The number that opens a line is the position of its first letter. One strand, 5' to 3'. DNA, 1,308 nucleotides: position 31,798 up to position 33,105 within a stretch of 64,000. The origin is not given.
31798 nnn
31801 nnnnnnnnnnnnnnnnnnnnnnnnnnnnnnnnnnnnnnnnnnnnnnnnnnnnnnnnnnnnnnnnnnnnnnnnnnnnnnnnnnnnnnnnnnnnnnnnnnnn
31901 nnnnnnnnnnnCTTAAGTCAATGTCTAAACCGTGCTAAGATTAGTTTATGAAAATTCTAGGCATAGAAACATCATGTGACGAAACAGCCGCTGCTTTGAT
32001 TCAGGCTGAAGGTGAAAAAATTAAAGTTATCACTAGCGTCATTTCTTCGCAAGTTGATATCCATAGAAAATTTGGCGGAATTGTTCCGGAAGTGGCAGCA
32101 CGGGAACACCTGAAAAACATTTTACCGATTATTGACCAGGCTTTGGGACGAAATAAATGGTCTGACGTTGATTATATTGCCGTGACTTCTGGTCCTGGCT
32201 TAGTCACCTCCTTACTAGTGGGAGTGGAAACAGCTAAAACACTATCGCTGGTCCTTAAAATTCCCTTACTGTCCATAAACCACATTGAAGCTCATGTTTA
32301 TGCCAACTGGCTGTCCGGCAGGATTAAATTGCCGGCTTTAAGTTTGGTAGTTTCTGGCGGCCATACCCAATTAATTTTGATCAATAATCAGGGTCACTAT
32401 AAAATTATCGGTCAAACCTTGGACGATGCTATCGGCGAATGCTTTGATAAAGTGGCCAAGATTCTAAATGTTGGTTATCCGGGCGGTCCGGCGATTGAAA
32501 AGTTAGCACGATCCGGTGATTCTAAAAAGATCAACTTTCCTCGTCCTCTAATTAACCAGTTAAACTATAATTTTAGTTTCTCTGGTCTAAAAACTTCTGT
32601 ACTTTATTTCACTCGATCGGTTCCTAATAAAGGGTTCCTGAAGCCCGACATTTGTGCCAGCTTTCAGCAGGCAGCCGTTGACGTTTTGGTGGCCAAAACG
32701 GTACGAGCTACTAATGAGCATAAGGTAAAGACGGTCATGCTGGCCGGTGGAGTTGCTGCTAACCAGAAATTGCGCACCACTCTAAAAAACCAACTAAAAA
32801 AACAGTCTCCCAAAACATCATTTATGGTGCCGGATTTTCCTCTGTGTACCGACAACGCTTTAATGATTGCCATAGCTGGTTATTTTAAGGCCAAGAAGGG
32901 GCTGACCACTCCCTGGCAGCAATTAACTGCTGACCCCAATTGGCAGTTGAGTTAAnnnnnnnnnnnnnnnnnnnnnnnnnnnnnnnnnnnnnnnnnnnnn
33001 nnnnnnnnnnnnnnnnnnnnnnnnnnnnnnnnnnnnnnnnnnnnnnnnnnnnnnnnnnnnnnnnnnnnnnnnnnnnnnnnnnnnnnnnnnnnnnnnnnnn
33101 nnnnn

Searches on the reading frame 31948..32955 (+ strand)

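Call 9: search_protein_families(library=ncbifam, proteins=[window:31948-32955:+])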
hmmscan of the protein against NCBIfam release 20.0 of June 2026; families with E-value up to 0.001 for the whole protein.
window:31948-32955:+ (335 aa): 6 families
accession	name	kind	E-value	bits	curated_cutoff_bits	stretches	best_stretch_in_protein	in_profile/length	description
TIGR03723.1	T6A_TsaD_YgjD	equivalog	1.7e-122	408.5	296.1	1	3-314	1-312/314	tRNA (adenosine(37)-N6)-threonylcarbamoyltransferase complex transferase subunit TsaD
TIGR00329.1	gcp_kae1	subfamily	2.6e-101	338.9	207.8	1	4-308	1-305/305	tRNA (adenosine(37)-N6)-threonylcarbamoyltransferase complex transferase subunit TsaD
TIGR03722.2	arch_KAE1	equivalog_domain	9.4e-63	212.3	375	1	3-333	1-315/323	KEOPS complex N(6)-L-threonylcarbamoyladenine synthase Kae1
NF007174.0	PRK09605.1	equivalog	5.1e-61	206.7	447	1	1-332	1-316/535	bifunctional N(6)-L-threonylcarbamoyladenine synthase/serine/threonine protein kinase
TIGR03725.1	T6A_YeaZ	equivalog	6.3e-15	55.7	69.3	1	3-119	1-100/212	tRNA (adenosine(37)-N6)-threonylcarbamoyltransferase complex dimerization subunit type 1 TsaB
TIGR00143.1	hypF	equivalog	6.6e-05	21.2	466.1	1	150-304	581-731/741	carbamoyltransferase HypF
